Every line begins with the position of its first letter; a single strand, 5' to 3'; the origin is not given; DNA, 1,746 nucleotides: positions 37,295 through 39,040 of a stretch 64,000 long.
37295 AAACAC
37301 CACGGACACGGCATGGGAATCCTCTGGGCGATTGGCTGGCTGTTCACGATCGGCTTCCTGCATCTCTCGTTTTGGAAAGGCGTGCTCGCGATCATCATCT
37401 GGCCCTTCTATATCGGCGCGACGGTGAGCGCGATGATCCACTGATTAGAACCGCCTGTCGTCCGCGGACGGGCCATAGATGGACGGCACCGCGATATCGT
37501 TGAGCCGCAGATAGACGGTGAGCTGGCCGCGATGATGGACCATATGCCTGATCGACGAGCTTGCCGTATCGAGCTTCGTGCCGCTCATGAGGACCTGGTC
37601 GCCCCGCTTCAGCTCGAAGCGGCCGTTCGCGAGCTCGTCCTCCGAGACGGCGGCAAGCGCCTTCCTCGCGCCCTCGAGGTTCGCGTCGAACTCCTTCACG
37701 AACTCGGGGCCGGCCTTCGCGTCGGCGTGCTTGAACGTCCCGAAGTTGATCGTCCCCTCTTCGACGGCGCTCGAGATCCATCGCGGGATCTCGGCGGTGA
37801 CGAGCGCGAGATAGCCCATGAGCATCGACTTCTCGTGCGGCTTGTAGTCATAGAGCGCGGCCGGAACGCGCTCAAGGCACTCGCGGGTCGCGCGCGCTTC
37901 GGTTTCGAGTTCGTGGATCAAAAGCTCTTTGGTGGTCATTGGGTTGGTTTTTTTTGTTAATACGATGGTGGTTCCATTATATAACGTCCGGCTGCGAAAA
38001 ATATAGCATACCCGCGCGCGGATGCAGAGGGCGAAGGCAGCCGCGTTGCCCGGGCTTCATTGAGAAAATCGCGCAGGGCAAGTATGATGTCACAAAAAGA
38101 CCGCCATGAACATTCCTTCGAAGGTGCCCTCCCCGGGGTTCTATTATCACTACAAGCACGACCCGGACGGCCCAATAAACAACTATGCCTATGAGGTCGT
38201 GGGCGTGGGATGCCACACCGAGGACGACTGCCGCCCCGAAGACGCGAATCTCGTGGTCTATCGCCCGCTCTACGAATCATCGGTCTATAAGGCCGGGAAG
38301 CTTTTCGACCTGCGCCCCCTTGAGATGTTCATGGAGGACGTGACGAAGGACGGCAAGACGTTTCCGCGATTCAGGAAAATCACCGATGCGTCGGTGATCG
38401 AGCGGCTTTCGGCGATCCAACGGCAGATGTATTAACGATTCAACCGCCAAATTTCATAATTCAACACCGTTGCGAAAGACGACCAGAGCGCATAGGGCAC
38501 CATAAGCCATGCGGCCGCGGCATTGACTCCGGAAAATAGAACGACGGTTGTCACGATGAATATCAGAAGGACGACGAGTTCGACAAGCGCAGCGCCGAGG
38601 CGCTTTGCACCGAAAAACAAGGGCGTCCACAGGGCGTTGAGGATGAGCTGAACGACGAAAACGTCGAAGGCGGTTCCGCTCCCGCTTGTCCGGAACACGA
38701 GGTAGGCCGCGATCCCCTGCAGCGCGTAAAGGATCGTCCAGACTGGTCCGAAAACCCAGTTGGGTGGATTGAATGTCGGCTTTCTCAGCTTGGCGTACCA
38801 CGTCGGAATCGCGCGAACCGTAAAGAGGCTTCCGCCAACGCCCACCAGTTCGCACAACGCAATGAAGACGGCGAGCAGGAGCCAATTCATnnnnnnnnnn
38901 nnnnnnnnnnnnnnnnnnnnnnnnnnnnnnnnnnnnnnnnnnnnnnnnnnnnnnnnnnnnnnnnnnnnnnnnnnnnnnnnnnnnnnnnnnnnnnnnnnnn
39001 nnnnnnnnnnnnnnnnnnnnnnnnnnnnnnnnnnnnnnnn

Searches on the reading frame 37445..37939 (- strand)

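Call 4: search_protein_families(library=pfam, proteins=[window:37445-37939:-], max_evalue=1)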
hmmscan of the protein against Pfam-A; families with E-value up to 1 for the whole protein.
window:37445-37939:- (164 aa): 1 family
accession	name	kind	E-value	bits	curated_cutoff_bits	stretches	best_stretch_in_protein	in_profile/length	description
PF05163.17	DinB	-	1.6e-09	38.4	23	1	2-159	2-157/165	DinB family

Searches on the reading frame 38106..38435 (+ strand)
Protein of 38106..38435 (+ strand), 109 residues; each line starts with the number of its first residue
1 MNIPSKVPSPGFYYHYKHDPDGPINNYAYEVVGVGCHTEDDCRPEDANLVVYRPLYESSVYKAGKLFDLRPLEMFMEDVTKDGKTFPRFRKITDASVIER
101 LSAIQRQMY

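Call 4: search_protein_families(library=pfam, proteins=[window:38106-38435:+], max_evalue=1)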
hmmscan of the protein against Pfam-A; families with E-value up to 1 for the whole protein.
window:38106-38435:+ (109 aa): 1 family
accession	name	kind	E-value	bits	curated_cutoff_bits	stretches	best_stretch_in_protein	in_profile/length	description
PF07866.17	DUF1653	-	1.7e-12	47.9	23.5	1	12-90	2-61/62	Protein of unknown function (DUF1653)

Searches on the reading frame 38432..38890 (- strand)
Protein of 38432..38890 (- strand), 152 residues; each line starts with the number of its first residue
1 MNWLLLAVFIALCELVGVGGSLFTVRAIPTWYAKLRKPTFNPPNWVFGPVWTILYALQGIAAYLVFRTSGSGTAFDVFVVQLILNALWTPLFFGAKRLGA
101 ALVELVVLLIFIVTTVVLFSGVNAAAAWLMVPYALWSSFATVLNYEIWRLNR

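Call 4: search_protein_families(library=pfam, proteins=[window:38432-38890:-], max_evalue=1)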
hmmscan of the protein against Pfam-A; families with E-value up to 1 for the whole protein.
window:38432-38890:- (152 aa): 2 families
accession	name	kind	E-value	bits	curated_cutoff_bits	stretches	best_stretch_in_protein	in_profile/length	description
PF03073.20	TspO_MBR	-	7.8e-50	168.8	24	1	9-149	1-145/145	TspO/MBR family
PF05568.16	ASFV_J13L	-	0.17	12.1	23.6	1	84-127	18-60/189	African swine fever virus J13L protein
